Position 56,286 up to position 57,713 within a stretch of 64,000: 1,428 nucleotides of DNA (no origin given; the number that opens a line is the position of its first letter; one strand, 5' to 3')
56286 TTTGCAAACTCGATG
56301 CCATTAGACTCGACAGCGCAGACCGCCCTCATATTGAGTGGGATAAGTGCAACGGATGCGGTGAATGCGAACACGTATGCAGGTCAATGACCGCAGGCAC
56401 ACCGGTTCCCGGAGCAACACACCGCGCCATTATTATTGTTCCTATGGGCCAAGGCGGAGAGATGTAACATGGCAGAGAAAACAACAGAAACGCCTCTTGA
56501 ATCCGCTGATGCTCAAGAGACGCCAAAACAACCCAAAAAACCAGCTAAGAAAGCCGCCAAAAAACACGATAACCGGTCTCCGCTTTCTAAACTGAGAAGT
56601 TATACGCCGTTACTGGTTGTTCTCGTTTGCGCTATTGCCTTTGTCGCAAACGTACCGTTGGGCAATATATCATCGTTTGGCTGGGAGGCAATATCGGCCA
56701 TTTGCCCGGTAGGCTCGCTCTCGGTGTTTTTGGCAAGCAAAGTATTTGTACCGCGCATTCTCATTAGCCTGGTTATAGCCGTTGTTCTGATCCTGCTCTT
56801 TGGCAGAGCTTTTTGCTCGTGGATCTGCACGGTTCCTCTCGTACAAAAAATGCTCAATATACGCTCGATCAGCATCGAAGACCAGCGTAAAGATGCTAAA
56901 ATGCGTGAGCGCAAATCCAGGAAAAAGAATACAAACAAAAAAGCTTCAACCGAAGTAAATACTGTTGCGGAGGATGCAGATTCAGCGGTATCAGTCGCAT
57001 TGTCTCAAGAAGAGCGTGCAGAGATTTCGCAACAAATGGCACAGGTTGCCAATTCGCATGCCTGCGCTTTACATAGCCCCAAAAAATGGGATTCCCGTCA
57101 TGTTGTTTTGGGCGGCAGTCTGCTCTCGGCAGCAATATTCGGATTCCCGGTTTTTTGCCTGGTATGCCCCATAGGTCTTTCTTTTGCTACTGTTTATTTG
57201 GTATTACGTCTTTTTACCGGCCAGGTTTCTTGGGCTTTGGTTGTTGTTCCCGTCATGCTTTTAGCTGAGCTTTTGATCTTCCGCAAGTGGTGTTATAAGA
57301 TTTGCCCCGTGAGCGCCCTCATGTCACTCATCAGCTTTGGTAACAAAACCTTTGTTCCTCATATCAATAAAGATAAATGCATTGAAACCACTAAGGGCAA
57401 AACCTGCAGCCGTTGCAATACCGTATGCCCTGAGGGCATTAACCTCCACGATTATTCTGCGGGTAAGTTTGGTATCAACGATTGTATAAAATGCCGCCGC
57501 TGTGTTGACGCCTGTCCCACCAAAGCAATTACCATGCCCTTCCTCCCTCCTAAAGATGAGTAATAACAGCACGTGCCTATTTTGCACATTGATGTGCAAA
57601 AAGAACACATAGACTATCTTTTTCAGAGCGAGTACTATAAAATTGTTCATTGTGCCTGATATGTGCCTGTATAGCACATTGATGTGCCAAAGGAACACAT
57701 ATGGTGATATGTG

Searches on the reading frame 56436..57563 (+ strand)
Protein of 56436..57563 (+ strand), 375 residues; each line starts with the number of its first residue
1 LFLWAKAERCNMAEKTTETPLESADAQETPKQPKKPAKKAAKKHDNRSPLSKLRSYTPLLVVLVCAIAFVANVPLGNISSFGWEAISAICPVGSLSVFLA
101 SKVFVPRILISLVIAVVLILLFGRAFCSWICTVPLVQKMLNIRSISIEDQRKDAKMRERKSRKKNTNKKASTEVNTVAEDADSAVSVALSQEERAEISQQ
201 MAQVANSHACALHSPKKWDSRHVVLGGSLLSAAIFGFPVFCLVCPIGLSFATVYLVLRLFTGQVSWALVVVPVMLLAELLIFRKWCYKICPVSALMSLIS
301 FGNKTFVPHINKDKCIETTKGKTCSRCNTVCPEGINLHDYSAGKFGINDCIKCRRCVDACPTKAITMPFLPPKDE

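Call 3: search_protein_families(library=pfam, proteins=[window:56436-57563:+], max_evalue=0.01)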
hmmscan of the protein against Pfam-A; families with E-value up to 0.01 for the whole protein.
window:56436-57563:+ (375 aa): 11 families
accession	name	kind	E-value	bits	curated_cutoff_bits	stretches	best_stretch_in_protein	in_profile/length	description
PF12838.12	Fer4_7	-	2.8e-10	40.9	27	2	350-368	2-20/52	4Fe-4S dicluster domain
PF12837.12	Fer4_6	-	6.1e-09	35.9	25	2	307-335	1-23/24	4Fe-4S binding domain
PF12801.12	Fer4_5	-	9.3e-09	35.6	22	1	105-141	2-38/48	4Fe-4S binding domain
PF13187.11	Fer4_9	-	1.1e-06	29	27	1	323-365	4-52/52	4Fe-4S dicluster domain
PF00037.32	Fer4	-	1.2e-06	28.5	21.1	1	349-366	7-24/24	4Fe-4S binding domain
PF13237.11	Fer4_10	-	7.2e-06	26.3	25.5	1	310-361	4-53/53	4Fe-4S dicluster domain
PF13484.11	Fer4_16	-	4.3e-05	24.7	30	1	350-368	2-20/66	4Fe-4S double cluster binding domain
PF14697.11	Fer4_21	-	0.0008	19.9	35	1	309-367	2-59/59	4Fe-4S dicluster domain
PF12797.12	Fer4_2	-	0.0014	18.9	24.5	1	348-362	8-22/22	4Fe-4S binding domain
PF12800.12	Fer4_4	-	0.0042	17.8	24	1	348-362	2-16/17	4Fe-4S binding domain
PF13746.11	Fer4_18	-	0.0047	17.5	27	1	318-361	58-96/114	4Fe-4S dicluster domain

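Call 4: search_protein_families(library=ncbifam, proteins=[window:56436-57563:+], max_evalue=0.01)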
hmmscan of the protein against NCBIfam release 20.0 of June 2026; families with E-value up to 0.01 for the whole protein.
window:56436-57563:+ (375 aa): 30 families (the best 25 are shown)
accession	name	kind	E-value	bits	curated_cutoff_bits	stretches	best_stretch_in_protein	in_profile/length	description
NF007013.0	PRK09477.1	equivalog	3.1e-25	88.9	234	2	219-367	136-276/286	quinol dehydrogenase ferredoxin subunit NapH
TIGR02163.1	napH_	subfamily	1.4e-22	80.5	213.05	2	219-367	113-253/255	NapH/MauN family ferredoxin-type protein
NF058577.1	FdxA_fam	equivalog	5.2e-06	26.6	65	1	348-366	7-25/52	4Fe-4S ferredoxin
NF045874.1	Vhu_polyferre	exception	5.4e-06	25.4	600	1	286-368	38-107/381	F420-non-reducing hydrogenase associated-polyferredoxin VhuB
NF040684.1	PorD_Arch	equivalog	1.2e-05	25.3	120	1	304-367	23-81/85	pyruvate synthase subunit PorD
NF006221.0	PRK08348.1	subfamily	1.3e-05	24.9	124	1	319-367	44-94/136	NADH-plastoquinone oxidoreductase subunit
TIGR02745.1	ccoG_rdxA_fixG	equivalog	1.5e-05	24.2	316.7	0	103-166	52-114/435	cytochrome c oxidase accessory protein CcoG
NF007203.0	PRK09624.1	equivalog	1.6e-05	25.1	171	1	303-367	41-100/105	pyuvate ferredoxin oxidoreductase subunit delta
NF033683.1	di_4Fe-4S_YfhL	equivalog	1.7e-05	25.1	86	0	285-333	14-56/80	YfhL family 4Fe-4S dicluster ferredoxin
NF043039.1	HgcAB_like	equivalog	2.7e-05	23.9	285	1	240-365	225-349/350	HgcAB-like fusion protein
NF038196.1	ferrodoxin_EFR1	subfamily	5.9e-05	23.2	75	1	303-367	167-231/242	EFR1 family ferrodoxin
NF007202.0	PRK09623.1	equivalog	7.1e-05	23.1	166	1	287-367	23-100/105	3-methyl-2-oxobutanoate dehydrogenase subunit delta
TIGR02179.1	PorD_KorD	subfamily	7.8e-05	22.7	60.05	1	304-367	16-74/78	2-oxoacid:acceptor oxidoreductase, delta subunit, pyruvate/2-ketoisovalerate family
NF007658.0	PRK10330.1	equivalog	8.3e-05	22.1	260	1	298-365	32-104/181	electron transport protein HydN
TIGR04395.1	cutC_activ_rSAM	equivalog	8.6e-05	21.9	360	1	311-367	52-105/309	choline TMA-lyase-activating enzyme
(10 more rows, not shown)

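Call 8: find_homologous_proteins(query=window:56469-57563:+, max_evalue=0.00001)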
Query window:56469-57563:+ (364 aa): 1866 proteins with E <= 0.00001 among 8000 candidates; the best 120 are listed.
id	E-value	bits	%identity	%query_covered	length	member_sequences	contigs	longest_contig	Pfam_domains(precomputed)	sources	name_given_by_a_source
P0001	6.5e-240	813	100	100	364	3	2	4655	PF12801.13,PF12837.13,PF00037.33,PF12838.13,PF13237.12,PF13187.12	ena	-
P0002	2.0e-178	611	73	99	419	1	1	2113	PF12801.13,PF12837.13,PF00037.33,PF12838.13,PF13237.12,PF13187.12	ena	-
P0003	1.9e-166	572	70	91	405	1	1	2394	PF12801.13,PF12837.13,PF00037.33,PF12838.13,PF13187.12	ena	-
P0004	1.1e-153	530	63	100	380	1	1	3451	PF12801.13,PF12837.13,PF00037.33,PF13484.12,PF12838.13,PF13187.12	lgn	-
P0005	4.1e-140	485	63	90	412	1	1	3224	PF12801.13,PF12837.13,PF00037.33,PF12838.13,PF13187.12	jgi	jgi:ferredoxin-type protein NapH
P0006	4.8e-133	462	62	89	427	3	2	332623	PF12801.13,PF12837.13,PF00037.33,PF13484.12,PF12838.13,PF13187.12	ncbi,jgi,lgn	ncbi:MAG: 4Fe-4S binding protein [Coriobacteriales bacterium]|jgi:ferredoxin-type protein NapH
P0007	1.1e-130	454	57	93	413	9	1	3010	PF12801.13,PF12837.13,PF00037.33,PF13484.12,PF12838.13,PF13187.12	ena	-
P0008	1.4e-113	398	47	100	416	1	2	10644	PF12801.13,PF12837.13,PF00037.33,PF13484.12,PF12838.13,PF13187.12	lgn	-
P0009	2.5e-111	390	49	99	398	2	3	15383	PF12801.13,PF12837.13,PF00037.33,PF12838.13,PF13187.12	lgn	-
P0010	1.4e-110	388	52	96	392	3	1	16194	PF12801.13,PF12837.13,PF00037.33,PF12838.13,PF13237.12,PF13187.12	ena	-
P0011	2.1e-110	387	47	98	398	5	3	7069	PF12801.13,PF12837.13,PF00037.33,PF12838.13,PF13187.12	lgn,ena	-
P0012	2.1e-110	387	48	98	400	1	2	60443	PF12801.13,PF12837.13,PF00037.33,PF12838.13,PF13187.12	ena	-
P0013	3.0e-110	387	49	99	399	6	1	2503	PF12801.13,PF12837.13,PF00037.33,PF12838.13,PF13187.12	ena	-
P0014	3.0e-110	387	52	96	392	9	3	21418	PF12801.13,PF12837.13,PF12838.13,PF13187.12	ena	-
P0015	3.4e-110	387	52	82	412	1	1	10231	PF14697.12,PF12801.13,PF13484.12,PF12838.13,PF13187.12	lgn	-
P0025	2.2e-109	384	51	96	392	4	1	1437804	PF12801.13,PF12837.13,PF00037.33,PF12838.13,PF13237.12,PF13187.12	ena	-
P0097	5.8e-93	330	46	88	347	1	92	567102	PF12801.13,PF00037.33,PF13484.12,PF12838.13,PF13187.12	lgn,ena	-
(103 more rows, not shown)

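Call 10: find_related_loci(query=A1, collection=genome_contigs, flank=10000)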
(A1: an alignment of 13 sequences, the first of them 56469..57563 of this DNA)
Query A1 (364 aa) in genome_contigs; peptide patterns used: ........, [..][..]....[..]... (x = any residue, [..] = any of these).
600 stretches matched a pattern (row limit reached: there are more); 395 encode a relative of the query (tblastn E <= 1e-3); the best 80 are kept; 80 distinct loci.
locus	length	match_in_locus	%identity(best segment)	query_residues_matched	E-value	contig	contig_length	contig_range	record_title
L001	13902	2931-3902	51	3-360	3e-110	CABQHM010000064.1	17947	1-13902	MAG TPA_asm: uncultured Coriobacteriales bacterium isolate MGYG-HGUT-00585 genome assembly, contig: GUT_GENOME017973_64,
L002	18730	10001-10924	51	12-360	6e-109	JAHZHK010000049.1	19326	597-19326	MAG: Coriobacteriaceae bacterium isolate HRGM_Genome_3264 HRGM_Genome_3264_49, whole genome shotgun sequence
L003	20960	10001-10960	53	37-359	4e-105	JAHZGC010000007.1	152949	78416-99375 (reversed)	MAG: Coriobacteriaceae bacterium isolate HRGM_Genome_3029 HRGM_Genome_3029_7, whole genome shotgun sequence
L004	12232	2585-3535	46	41-362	6e-92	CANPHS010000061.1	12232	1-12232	MAG TPA_asm: uncultured Enterorhabdus sp. isolate SRR15730553_bin.28_metawrap_v1.3_MAG genome assembly, contig: NODE.772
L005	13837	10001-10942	45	17-362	2e-91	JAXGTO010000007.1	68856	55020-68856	MAG: Eggerthellaceae bacterium isolate AnMBR.bin399 bin399_7, whole genome shotgun sequence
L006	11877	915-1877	47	28-364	7e-91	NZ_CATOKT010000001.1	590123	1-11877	MAG: uncultured Adlercreutzia sp. isolate MGG30871_1680015461 SAMEA4643410_0, whole genome shotgun sequence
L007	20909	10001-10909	48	41-362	2e-90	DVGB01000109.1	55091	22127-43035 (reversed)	MAG TPA_asm: Candidatus Aveggerthella stercoripullorum isolate ChiGjej1B1-2707 ChiGjej1B1M5__C609055_L55091_SRR6323428,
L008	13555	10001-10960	45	29-359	3e-90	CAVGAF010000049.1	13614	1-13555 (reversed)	Butyrivibrio sp. CAG:318 isolate H07649-L1_cleanbin_000015 genome assembly, contig: Spades_H07649-L1_contig_3176, whole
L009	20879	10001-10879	48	61-362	2e-88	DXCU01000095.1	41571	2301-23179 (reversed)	MAG TPA_asm: Candidatus Rubneribacter avistercoris isolate ChiGjej6B6-20359 ChiGjej6B6M5__C339173_L41571_SAMN08009849, w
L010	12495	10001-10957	46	40-364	6e-87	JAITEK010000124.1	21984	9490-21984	MAG: Coriobacteriales bacterium isolate Nm470_bin52 k119_4455792, whole genome shotgun sequence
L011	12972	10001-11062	44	18-363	3e-87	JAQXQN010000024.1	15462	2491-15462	MAG: Eggerthellales bacterium isolate SUG1432 k141_9239207, whole genome shotgun sequence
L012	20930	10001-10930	44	42-364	8e-87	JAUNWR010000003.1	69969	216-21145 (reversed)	MAG: Coriobacteriia bacterium isolate S9M_St_32 NODE_132_length_69969_cov_7.403496, whole genome shotgun sequence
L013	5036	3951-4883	46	40-360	2e-86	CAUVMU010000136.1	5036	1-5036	MAG TPA_asm: uncultured Eggerthellaceae bacterium isolate SRR23388440_bin.44_MetaWRAP_v1.3_MAG genome assembly, contig:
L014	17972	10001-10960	46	13-359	2e-86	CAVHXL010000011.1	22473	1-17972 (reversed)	bacterium isolate G02622-L1_cleanbin_000043 genome assembly, contig: Spades_G02622-L1_contig_869, whole genome shotgun s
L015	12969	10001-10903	44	31-362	4e-86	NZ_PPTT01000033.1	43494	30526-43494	Eggerthella sinensis strain DSM 16107 NODE_33, whole genome shotgun sequence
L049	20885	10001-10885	40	40-364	2e-78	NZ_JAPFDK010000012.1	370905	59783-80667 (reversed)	MAG: Slackia sp. isolate bin_32_DannyCat k141_41876, whole genome shotgun sequence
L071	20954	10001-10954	40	32-356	1e-75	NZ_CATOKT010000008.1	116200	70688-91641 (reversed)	MAG: uncultured Adlercreutzia sp. isolate MGG30871_1680015461 SAMEA4643410_61, whole genome shotgun sequence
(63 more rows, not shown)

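Call 15: find_encoding_contigs(protein=P0006, flank=10000, max_places=3)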
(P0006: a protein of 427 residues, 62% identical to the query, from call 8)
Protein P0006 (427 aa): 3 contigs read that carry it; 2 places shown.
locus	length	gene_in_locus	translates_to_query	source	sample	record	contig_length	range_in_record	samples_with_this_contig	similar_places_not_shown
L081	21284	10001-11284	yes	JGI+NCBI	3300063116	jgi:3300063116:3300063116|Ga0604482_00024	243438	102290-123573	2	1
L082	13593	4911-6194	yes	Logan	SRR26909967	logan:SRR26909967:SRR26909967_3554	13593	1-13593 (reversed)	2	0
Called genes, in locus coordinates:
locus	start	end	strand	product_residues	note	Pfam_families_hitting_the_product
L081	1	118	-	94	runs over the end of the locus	-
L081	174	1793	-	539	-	PF00196:GerE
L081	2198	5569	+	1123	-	PF04879:Molybdop_Fe4S4, PF00384:Molybdopterin, PF01568:Molydop_binding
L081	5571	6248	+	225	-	PF12797:Fer4_2 (faint), PF12837:Fer4_6 (faint), PF12800:Fer4_4 (faint), PF12838:Fer4_7 (weak), PF13237:Fer4_10 (weak), PF13247:Fer4_11, PF00037:Fer4 (weak), PF13237:Fer4_10 (weak), +1 more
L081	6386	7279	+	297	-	-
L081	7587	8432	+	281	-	-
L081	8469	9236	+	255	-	PF02613:Nitrate_red_del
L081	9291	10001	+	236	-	PF13183:Fer4_8 (faint), PF25160:LdpA_Fe-S-bd (faint), PF00037:Fer4 (faint), PF12797:Fer4_2 (faint), PF12800:Fer4_4 (faint), PF12838:Fer4_7 (weak), PF13187:Fer4_9 (weak), PF12838:Fer4_7 (weak), +5 more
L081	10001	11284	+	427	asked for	PF00037:Fer4 (faint), PF12837:Fer4_6 (faint), PF12838:Fer4_7 (faint), PF12801:Fer4_5 (weak), PF13187:Fer4_9 (faint), PF13484:Fer4_16 (weak)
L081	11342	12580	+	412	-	PF13183:Fer4_8 (faint), PF12838:Fer4_7 (weak), PF13187:Fer4_9 (faint), PF14697:Fer4_21 (weak), PF00037:Fer4 (weak), PF12797:Fer4_2 (weak), PF12837:Fer4_6 (weak), PF12838:Fer4_7, +2 more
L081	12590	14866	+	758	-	-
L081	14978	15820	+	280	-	-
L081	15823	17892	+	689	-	-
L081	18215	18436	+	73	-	-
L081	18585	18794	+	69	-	-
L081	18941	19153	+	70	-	-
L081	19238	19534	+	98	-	-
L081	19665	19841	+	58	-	-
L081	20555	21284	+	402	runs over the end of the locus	PF01032:FecCD, PF00950:ABC-3 (weak)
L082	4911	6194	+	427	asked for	PF00037:Fer4 (faint), PF12837:Fer4_6 (faint), PF12838:Fer4_7 (faint), PF12801:Fer4_5 (weak), PF13187:Fer4_9 (faint), PF13484:Fer4_16 (weak)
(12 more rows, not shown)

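Call 16: find_encoding_contigs(protein=P0001, flank=10000, max_places=3)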
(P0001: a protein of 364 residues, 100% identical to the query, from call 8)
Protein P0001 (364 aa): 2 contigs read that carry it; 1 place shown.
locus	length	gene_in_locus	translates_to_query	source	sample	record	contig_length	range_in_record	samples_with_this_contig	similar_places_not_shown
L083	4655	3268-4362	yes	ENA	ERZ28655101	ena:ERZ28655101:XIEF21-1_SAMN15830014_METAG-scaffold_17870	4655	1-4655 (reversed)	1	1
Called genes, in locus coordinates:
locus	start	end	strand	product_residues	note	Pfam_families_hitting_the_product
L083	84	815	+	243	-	PF02613:Nitrate_red_del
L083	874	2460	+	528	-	PF00196:GerE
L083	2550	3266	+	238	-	PF13183:Fer4_8 (faint), PF13187:Fer4_9 (faint), PF13237:Fer4_10 (faint), PF25160:LdpA_Fe-S-bd (faint), PF00037:Fer4 (faint), PF12797:Fer4_2 (faint), PF12838:Fer4_7 (weak), PF12838:Fer4_7 (weak), +4 more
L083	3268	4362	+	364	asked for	PF12837:Fer4_6 (faint), PF12838:Fer4_7 (faint), PF12801:Fer4_5, PF13237:Fer4_10 (faint), PF13187:Fer4_9 (weak), PF00037:Fer4 (weak)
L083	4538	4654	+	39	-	?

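Call 17: find_encoding_contigs(protein=P0004, flank=10000, max_places=3)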
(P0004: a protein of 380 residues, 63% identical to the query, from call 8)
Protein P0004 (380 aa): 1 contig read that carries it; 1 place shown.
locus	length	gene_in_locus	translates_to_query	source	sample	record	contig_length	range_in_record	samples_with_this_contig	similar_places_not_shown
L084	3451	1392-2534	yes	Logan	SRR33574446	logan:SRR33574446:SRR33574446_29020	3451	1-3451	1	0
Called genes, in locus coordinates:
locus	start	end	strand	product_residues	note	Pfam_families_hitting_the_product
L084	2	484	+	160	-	?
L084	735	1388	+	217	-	PF13237:Fer4_10 (faint), PF00037:Fer4 (faint), PF12797:Fer4_2 (faint), PF12800:Fer4_4 (faint), PF12837:Fer4_6 (faint), PF12838:Fer4_7 (weak), PF13187:Fer4_9 (weak), PF12838:Fer4_7 (weak), +2 more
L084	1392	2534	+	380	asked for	PF12837:Fer4_6 (faint), PF12838:Fer4_7 (faint), PF13484:Fer4_16 (faint), PF12801:Fer4_5, PF13187:Fer4_9 (weak), PF00037:Fer4 (weak)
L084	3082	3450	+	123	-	?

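Call 18: find_encoding_contigs(protein=P0005, flank=10000, max_places=3)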
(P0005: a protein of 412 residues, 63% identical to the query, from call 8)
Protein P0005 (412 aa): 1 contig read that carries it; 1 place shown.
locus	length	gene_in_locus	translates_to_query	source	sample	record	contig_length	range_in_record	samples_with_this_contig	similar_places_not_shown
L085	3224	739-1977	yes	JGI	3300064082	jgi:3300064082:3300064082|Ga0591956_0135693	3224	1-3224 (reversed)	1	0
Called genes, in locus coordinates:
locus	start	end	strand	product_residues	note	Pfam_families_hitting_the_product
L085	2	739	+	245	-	PF13187:Fer4_9 (faint), PF25160:LdpA_Fe-S-bd (faint), PF00037:Fer4 (faint), PF12797:Fer4_2 (faint), PF12800:Fer4_4 (faint), PF12838:Fer4_7 (weak), PF13237:Fer4_10 (faint), PF12838:Fer4_7 (weak), +2 more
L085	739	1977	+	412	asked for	PF12837:Fer4_6 (faint), PF12838:Fer4_7 (faint), PF12801:Fer4_5, PF13187:Fer4_9 (weak), PF00037:Fer4 (weak)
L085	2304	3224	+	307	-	?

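Call 19: find_encoding_contigs(protein=P0003, flank=10000, max_places=3)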
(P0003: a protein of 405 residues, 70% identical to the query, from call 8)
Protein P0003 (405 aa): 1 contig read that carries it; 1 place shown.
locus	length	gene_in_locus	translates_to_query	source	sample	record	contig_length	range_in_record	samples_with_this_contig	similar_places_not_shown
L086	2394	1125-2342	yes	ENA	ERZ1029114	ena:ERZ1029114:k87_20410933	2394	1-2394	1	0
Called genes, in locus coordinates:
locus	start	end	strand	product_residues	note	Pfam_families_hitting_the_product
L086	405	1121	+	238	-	PF13187:Fer4_9 (faint), PF13237:Fer4_10 (faint), PF25160:LdpA_Fe-S-bd (faint), PF00037:Fer4 (faint), PF12800:Fer4_4 (faint), PF12837:Fer4_6 (faint), PF12838:Fer4_7 (weak), PF12838:Fer4_7 (weak), +1 more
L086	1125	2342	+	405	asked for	PF12837:Fer4_6 (faint), PF12801:Fer4_5, PF12838:Fer4_7 (faint), PF13187:Fer4_9 (weak), PF00037:Fer4 (weak)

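Call 24: find_encoding_contigs(protein=P0097, flank=10000, max_places=2)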
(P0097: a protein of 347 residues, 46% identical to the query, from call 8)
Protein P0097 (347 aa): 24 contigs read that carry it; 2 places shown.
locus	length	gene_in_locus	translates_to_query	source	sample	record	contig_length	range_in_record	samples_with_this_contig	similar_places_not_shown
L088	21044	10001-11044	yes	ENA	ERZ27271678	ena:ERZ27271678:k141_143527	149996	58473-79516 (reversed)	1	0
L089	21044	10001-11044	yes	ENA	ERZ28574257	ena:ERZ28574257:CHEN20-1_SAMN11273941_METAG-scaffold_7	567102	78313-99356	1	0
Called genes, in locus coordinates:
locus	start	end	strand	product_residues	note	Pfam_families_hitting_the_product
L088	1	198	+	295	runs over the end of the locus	PF00126:HTH_1, PF03466:LysR_substrate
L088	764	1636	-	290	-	PF04976:DmsC (faint)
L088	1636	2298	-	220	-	PF12838:Fer4_7, PF13187:Fer4_9 (faint), PF13247:Fer4_11, PF13237:Fer4_10 (weak), PF00037:Fer4, PF12797:Fer4_2 (weak), PF12837:Fer4_6 (weak)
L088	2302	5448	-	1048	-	PF04879:Molybdop_Fe4S4 (weak), PF00384:Molybdopterin (weak), PF01568:Molydop_binding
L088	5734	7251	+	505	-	PF00196:GerE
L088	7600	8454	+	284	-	-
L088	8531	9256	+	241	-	PF02613:Nitrate_red_del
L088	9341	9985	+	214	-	PF13183:Fer4_8 (faint), PF13187:Fer4_9 (faint), PF00037:Fer4 (faint), PF12797:Fer4_2 (faint), PF12837:Fer4_6 (faint), PF13237:Fer4_10 (faint), PF14697:Fer4_21 (weak), PF12838:Fer4_7 (weak)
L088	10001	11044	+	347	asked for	PF12801:Fer4_5, PF12838:Fer4_7 (faint), PF13187:Fer4_9 (weak), PF00037:Fer4 (weak), PF13484:Fer4_16 (weak)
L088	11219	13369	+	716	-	PF00580:UvrD-helicase (weak)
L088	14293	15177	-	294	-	PF04976:DmsC (weak)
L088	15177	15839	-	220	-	PF13237:Fer4_10 (faint), PF12838:Fer4_7 (weak), PF13247:Fer4_11, PF00037:Fer4, PF12797:Fer4_2 (weak), PF12837:Fer4_6 (weak)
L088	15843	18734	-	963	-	PF04879:Molybdop_Fe4S4 (faint), PF00384:Molybdopterin, PF01568:Molydop_binding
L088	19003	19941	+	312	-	PF00126:HTH_1, PF03466:LysR_substrate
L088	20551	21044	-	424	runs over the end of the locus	PF14697:Fer4_21 (weak), PF12838:Fer4_7, PF13187:Fer4_9 (weak), PF25160:LdpA_Fe-S-bd (weak), PF00037:Fer4 (weak), PF12837:Fer4_6 (weak), PF00037:Fer4 (weak), PF12838:Fer4_7 (weak), +5 more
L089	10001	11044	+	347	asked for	PF12801:Fer4_5, PF12838:Fer4_7 (faint), PF13187:Fer4_9 (weak), PF00037:Fer4 (weak), PF13484:Fer4_16 (weak)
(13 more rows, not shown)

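Call 25: find_encoding_contigs(protein=P0025, flank=10000, max_places=2)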
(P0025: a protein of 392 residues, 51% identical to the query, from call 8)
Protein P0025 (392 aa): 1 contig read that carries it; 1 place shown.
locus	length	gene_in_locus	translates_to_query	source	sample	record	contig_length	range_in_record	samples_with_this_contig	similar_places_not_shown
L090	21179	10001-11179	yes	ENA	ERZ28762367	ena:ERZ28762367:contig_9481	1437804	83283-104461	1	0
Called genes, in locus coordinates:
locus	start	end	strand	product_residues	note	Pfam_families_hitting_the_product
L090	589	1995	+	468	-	PF02447:GntP_permease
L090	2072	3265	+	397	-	PF02595:Gly_kinase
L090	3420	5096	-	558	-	PF09820:AAA-ATPase_like, PF08011:PDDEXK_9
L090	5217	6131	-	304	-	PF00892:EamA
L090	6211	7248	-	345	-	-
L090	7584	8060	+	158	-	-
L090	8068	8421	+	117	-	-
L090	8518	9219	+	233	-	PF02613:Nitrate_red_del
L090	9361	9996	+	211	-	PF13183:Fer4_8 (faint), PF12838:Fer4_7 (weak), PF13187:Fer4_9 (weak), PF14697:Fer4_21, PF12838:Fer4_7, PF12797:Fer4_2 (weak), PF12837:Fer4_6 (weak), PF00037:Fer4 (weak), +5 more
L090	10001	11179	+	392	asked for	PF12838:Fer4_7 (faint), PF00037:Fer4 (faint), PF12801:Fer4_5, PF12837:Fer4_6 (weak), PF13237:Fer4_10 (weak), PF13187:Fer4_9 (weak)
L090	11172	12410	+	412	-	PF13183:Fer4_8 (faint), PF12838:Fer4_7 (weak), PF14697:Fer4_21 (weak), PF00037:Fer4 (weak), PF12837:Fer4_6 (weak), PF00037:Fer4 (weak), PF12838:Fer4_7, PF14697:Fer4_21 (weak), +6 more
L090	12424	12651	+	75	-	-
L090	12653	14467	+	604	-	-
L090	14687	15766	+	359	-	-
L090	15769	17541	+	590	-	-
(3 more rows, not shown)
